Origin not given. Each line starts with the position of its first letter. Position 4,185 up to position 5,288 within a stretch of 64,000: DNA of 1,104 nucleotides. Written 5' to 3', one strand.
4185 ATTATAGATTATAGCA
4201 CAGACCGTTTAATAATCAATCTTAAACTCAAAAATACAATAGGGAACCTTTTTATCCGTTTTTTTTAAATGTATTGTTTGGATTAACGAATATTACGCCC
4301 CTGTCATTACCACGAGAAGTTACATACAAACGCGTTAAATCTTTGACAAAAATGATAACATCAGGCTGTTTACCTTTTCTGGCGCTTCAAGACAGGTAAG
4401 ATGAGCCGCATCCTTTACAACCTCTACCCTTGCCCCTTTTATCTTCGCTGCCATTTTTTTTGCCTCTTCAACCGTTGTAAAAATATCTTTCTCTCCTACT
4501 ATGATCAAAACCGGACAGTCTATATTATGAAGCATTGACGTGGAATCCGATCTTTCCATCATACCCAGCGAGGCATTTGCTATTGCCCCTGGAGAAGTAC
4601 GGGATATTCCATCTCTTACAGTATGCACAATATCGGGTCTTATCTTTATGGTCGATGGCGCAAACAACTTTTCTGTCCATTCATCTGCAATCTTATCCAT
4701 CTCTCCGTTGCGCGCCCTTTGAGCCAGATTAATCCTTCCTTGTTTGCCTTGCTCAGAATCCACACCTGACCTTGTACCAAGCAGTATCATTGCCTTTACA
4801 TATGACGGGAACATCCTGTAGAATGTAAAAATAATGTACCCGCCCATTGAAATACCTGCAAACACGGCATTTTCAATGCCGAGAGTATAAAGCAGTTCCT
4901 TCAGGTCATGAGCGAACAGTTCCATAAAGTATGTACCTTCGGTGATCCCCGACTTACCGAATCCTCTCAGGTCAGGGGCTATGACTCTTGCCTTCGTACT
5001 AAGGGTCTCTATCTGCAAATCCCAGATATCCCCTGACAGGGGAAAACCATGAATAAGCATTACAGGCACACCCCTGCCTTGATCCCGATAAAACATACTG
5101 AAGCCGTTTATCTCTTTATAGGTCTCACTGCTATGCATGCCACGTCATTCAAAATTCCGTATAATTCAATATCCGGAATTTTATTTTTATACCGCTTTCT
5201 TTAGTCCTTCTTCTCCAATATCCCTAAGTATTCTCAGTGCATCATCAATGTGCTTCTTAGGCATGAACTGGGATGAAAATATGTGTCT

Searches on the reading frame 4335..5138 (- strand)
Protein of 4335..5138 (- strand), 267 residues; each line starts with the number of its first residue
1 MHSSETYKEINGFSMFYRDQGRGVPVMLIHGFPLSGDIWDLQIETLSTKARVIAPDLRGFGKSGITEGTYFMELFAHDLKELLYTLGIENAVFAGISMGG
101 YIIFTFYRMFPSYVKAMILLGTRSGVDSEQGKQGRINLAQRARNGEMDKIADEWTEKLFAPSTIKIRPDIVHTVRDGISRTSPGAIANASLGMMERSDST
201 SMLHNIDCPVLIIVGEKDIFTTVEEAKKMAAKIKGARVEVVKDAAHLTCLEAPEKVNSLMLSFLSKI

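Call 63: search_protein_families(library=pfam, proteins=[window:4335-5138:-], max_evalue=0.001)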
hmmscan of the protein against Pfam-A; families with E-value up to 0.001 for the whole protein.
window:4335-5138:- (267 aa): 6 families
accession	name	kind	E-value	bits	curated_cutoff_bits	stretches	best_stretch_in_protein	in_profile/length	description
PF00561.26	Abhydrolase_1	-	2.7e-29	103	25.8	1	25-253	2-245/245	alpha/beta hydrolase fold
PF12697.13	Abhydrolase_6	-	9.6e-17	62.8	26.3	1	27-257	2-215/217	Alpha/beta hydrolase family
PF03096.20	Ndr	-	3.2e-13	49.5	23.3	1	72-264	82-276/283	Ndr family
PF12146.15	Hydrolase_4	-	9.9e-13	48.4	27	1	26-251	7-237/239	Serine aminopeptidase, S33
PF00326.27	Peptidase_S9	-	0.00043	20.3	22.6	0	194-239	129-176/213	Prolyl oligopeptidase family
PF20408.4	Abhydrolase_11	-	0.00053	20.2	27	0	200-246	120-165/193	Alpha/beta hydrolase domain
